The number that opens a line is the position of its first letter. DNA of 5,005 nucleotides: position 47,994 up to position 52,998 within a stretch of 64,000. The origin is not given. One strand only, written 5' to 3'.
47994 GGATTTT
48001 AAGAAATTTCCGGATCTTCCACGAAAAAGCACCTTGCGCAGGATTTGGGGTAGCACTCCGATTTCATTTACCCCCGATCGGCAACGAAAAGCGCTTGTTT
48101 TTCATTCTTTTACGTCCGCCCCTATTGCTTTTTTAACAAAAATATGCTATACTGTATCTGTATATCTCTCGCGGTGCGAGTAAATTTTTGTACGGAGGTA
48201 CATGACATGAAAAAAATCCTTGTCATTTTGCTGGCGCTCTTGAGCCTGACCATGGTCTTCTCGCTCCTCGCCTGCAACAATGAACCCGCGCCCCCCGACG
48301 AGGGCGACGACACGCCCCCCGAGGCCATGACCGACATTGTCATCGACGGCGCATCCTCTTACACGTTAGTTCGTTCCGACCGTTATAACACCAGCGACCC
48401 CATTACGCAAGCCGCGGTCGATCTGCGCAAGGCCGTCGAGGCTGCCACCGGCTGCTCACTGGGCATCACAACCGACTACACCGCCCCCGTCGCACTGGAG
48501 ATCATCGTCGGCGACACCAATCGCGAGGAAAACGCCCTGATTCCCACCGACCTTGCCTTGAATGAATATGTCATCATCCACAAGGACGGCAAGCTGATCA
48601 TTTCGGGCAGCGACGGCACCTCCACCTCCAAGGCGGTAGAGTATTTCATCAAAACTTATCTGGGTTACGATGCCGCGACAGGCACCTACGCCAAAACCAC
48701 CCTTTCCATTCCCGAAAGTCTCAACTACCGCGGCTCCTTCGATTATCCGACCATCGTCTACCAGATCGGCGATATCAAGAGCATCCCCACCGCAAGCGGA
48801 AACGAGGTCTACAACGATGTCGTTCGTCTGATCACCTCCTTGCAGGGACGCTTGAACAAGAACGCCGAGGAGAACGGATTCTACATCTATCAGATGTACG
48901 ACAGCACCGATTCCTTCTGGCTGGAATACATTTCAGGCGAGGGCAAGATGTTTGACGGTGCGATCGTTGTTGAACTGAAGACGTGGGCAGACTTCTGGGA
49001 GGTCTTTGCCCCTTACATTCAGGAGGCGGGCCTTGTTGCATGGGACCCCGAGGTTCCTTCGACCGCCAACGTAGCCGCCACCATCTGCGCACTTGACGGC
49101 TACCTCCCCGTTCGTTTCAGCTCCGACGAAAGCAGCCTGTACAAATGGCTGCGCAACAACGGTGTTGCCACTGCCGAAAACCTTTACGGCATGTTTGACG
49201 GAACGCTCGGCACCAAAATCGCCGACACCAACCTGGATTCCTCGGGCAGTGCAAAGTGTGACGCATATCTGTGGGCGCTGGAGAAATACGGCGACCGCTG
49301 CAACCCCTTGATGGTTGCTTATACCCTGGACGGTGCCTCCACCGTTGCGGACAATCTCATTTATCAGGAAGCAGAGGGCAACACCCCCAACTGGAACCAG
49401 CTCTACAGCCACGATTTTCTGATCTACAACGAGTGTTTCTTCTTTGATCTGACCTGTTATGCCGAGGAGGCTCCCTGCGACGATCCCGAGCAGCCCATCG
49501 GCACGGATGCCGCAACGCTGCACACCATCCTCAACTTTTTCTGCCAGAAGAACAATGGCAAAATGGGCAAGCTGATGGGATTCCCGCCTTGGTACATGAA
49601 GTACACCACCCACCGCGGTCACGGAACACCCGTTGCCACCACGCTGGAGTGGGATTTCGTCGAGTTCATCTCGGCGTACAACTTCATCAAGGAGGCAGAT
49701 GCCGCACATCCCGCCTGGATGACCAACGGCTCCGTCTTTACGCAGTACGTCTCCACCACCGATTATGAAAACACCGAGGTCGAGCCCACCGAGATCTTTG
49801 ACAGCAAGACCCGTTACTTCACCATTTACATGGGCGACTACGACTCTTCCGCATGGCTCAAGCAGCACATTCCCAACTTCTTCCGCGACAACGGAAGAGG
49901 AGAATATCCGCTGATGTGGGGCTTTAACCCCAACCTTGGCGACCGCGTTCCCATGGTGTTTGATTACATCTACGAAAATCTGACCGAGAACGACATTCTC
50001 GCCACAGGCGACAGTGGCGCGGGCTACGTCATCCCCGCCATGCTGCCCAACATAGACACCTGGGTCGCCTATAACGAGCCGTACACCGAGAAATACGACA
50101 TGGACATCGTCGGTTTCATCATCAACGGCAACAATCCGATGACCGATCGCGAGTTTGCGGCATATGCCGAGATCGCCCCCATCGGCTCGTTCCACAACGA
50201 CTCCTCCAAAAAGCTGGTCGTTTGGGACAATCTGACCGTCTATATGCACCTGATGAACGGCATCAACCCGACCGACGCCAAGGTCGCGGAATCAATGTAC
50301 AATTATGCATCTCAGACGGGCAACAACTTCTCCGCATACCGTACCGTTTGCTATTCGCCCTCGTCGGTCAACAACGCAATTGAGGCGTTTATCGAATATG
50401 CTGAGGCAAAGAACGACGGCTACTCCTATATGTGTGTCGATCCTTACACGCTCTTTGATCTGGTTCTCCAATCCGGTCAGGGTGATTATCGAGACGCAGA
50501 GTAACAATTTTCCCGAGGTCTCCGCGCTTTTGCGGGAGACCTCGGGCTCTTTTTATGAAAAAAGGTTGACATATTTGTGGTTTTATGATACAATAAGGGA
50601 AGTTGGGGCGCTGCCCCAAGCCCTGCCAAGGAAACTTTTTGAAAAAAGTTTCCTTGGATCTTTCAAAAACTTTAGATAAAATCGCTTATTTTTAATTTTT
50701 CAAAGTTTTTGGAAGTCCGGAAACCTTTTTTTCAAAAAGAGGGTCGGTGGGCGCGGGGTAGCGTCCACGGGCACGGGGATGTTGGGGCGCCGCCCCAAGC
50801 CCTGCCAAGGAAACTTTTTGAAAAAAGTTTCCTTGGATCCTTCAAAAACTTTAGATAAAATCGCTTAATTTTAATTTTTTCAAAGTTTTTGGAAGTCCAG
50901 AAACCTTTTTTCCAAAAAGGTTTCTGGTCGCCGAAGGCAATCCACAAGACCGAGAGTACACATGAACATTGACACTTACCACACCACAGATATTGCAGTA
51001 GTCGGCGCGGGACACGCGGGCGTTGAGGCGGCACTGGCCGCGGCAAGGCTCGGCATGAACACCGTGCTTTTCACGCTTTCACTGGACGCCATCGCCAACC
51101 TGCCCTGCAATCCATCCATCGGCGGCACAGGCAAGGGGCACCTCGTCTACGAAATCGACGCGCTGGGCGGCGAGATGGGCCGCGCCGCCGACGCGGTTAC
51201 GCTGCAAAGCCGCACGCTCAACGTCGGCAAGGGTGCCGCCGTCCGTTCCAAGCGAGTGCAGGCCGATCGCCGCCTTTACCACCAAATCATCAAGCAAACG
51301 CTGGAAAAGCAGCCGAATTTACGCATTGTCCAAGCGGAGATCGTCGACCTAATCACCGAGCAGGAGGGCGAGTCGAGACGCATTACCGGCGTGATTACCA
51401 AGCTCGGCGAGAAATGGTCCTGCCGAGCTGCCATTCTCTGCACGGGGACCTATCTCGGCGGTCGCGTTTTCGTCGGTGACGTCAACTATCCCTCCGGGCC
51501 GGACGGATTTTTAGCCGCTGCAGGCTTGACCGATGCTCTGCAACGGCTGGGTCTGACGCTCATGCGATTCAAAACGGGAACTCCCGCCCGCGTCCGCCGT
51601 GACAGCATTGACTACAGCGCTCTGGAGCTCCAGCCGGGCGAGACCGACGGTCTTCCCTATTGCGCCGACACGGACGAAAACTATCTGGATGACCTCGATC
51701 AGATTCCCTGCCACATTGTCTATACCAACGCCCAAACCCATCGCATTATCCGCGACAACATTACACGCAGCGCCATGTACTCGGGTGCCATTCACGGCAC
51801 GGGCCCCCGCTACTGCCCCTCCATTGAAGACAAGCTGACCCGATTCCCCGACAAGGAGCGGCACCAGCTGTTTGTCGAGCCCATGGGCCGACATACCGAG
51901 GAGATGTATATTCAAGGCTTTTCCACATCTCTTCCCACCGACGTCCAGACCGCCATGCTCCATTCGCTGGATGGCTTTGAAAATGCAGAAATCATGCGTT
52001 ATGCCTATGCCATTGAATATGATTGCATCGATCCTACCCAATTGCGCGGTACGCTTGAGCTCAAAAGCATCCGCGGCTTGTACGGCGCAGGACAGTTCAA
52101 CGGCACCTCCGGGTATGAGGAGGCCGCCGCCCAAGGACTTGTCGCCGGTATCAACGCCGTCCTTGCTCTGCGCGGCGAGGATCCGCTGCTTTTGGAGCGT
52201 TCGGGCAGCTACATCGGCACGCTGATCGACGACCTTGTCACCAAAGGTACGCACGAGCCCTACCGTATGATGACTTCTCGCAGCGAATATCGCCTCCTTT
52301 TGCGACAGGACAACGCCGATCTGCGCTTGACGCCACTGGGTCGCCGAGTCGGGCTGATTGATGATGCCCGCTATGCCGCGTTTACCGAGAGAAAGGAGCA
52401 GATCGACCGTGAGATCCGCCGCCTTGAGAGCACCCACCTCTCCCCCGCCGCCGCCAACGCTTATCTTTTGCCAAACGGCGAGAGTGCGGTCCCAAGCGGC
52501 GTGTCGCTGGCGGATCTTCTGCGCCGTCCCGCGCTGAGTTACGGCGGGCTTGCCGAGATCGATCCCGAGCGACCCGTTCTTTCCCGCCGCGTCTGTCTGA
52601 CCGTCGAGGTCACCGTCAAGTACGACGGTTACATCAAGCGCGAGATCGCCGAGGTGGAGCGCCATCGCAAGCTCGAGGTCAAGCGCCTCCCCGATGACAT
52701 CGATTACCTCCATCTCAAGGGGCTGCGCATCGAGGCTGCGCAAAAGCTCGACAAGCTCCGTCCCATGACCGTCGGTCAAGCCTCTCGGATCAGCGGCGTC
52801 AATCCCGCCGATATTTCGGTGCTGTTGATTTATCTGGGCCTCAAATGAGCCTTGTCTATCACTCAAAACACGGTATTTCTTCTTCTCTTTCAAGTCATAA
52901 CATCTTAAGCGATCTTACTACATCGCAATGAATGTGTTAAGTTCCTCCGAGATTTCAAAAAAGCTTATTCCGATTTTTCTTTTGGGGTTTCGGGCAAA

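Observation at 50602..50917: Modular four-hairpin intergenic repeat family, at least 11 copies in 64 kb (type locus: tandem pair upstream of mnmG)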

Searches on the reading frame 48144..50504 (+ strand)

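Call 24: search_protein_families(library=pfam, proteins=[window:48144-50504:+])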
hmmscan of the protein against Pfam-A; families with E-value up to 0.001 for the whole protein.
window:48144-50504:+ (786 aa): 2 families
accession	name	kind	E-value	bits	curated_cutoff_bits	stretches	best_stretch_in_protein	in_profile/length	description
PF14323.11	GxGYxYP_C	-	4.5e-23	82.7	27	1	557-687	3-139/242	GxGYxYP putative glycoside hydrolase C-terminal domain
PF20957.2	GxGYxYP_N_2nd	-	3.3e-05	24.4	24.5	0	296-325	3-32/68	GxGYxYP_N second domain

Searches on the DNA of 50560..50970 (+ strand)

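Call 41: search_dna_similar(query=window:50771-50953:+, collection=plasmids, mode=distant, max_evalue=0.001)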
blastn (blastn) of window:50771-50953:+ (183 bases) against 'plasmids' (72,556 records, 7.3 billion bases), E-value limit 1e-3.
No match.

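Call 42: search_dna_similar(query=window:50771-50953:+, collection=phages, mode=distant, max_evalue=0.001)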
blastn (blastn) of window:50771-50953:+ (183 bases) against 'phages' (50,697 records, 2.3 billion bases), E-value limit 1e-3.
No match.
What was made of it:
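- Tried and rejected: blastn of the unit against plasmids and phages found no match (calls 41, 42).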

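Call 72: search_rna_families(source=window, start=50560, end=50970, threshold=evalue, max_evalue=1)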
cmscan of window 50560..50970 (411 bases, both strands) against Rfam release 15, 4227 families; matches with E-value up to 1: 34.
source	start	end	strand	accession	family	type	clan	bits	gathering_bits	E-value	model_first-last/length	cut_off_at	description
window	50641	50732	-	RF04157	MIR9486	Gene; miRNA;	-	29.5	100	0.00044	1-119/119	no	MIR9486 microRNA precursor family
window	50803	50895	-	RF02618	SSRC34_2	Gene; sRNA;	-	27.8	48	0.013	1-125/125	no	Streptococcus sRNA 34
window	50820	50912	-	RF04157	MIR9486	Gene; miRNA;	-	26.4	100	0.0028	1-119/119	no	MIR9486 microRNA precursor family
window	50622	50747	+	RF02579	tsr26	Gene; sRNA;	-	24.9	141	0.1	1-122/122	no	S. aureus tsr26 small RNA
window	50819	50913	-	RF03694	mir-266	Gene; miRNA;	-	23.6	80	0.028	1-83/83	no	mir-266 microRNA precursor family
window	50645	50727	+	RF03616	MIR1888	Gene; miRNA;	-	23.6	72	0.029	1-101/101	no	MIR1888 microRNA precursor family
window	50809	50922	-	RF04118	MIR9481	Gene; miRNA;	-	23.4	130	0.013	1-135/135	no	MIR9481 microRNA precursor family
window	50634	50740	+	RF04205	MIR2606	Gene; miRNA;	-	23.4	139.7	0.34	1-165/165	no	MIR2606 microRNA precursor family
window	50644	50728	-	RF04251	MIR5070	Gene; miRNA;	CL00139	22.9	100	0.053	1-116/116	no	MIR5070 microRNA precursor family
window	50818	50913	-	RF03501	mir-3140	Gene; miRNA;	-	22.5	93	0.06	1-90/90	no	mir-3140 microRNA precursor family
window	50652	50720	+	RF00697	mir-186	Gene; miRNA;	-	22.3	70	0.067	1-82/82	no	mir-186 microRNA precursor family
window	50819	50912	+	RF04157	MIR9486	Gene; miRNA;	-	22.2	100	0.038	1-119/119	no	MIR9486 microRNA precursor family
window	50609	50708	-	RF02437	SpF44_sRNA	Gene; sRNA;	-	22.2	70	0.11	1-102/102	no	Streptococcus sRNA SpF44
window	50646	50727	+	RF00451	MIR395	Gene; miRNA;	-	21.8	56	0.035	1-104/104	no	mir-395 microRNA precursor family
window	50810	50913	+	RF00515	PyrR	Cis-reg;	-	21.7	54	0.91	1-115/115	no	PyrR binding site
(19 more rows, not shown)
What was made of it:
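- On Any Rfam 15 family: The best sub-threshold hit on the unit scores 29.5 bits against a threshold of 100 (call 72).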

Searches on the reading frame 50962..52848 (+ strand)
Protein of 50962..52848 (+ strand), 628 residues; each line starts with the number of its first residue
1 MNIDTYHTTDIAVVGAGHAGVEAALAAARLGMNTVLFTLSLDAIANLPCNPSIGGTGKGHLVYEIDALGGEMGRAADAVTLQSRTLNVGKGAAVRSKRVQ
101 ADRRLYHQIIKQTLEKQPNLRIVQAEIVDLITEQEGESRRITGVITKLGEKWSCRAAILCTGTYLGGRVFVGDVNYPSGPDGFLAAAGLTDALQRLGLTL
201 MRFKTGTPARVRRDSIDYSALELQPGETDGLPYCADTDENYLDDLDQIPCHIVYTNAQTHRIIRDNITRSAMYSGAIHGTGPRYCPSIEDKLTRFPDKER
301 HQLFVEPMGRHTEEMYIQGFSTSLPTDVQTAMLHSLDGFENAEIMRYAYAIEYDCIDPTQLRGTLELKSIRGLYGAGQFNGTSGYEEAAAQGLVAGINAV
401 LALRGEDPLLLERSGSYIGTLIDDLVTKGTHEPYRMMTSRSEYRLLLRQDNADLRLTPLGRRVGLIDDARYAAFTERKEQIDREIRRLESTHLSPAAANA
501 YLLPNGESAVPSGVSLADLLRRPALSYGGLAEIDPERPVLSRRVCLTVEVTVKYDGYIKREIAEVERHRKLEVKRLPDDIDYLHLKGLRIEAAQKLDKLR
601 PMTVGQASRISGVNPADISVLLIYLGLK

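Call 16: find_encoding_contigs(protein=window:50962-52848:+, flank=3000, max_places=10)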
Protein window:50962-52848:+ (628 aa): 2 contigs read that carry it; 1 place shown.
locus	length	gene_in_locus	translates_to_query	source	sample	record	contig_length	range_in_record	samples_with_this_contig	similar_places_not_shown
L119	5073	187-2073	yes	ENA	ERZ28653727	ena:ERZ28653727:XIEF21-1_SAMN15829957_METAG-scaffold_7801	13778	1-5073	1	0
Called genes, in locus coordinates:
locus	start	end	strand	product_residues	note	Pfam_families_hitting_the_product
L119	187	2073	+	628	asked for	PF01134:GIDA, PF07992:Pyr_redox_2 (faint), PF12831:FAD_oxidored, PF21680:GIDA_C_1st, PF13932:SAM_GIDA_C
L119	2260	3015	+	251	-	PF02527:GidB, PF13847:Methyltransf_31, PF08242:Methyltransf_12 (faint), PF13649:Methyltransf_25 (weak)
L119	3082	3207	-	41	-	-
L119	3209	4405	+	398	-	PF02195:ParB_N, PF17762:HTH_ParB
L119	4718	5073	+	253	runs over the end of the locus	PF00142:Fer4_NifH (weak), PF01656:CbiA, PF02374:ArsA_ATPase (weak), PF06564:CBP_BcsQ, PF09140:MipZ, PF10609:ParA, PF13614:AAA_31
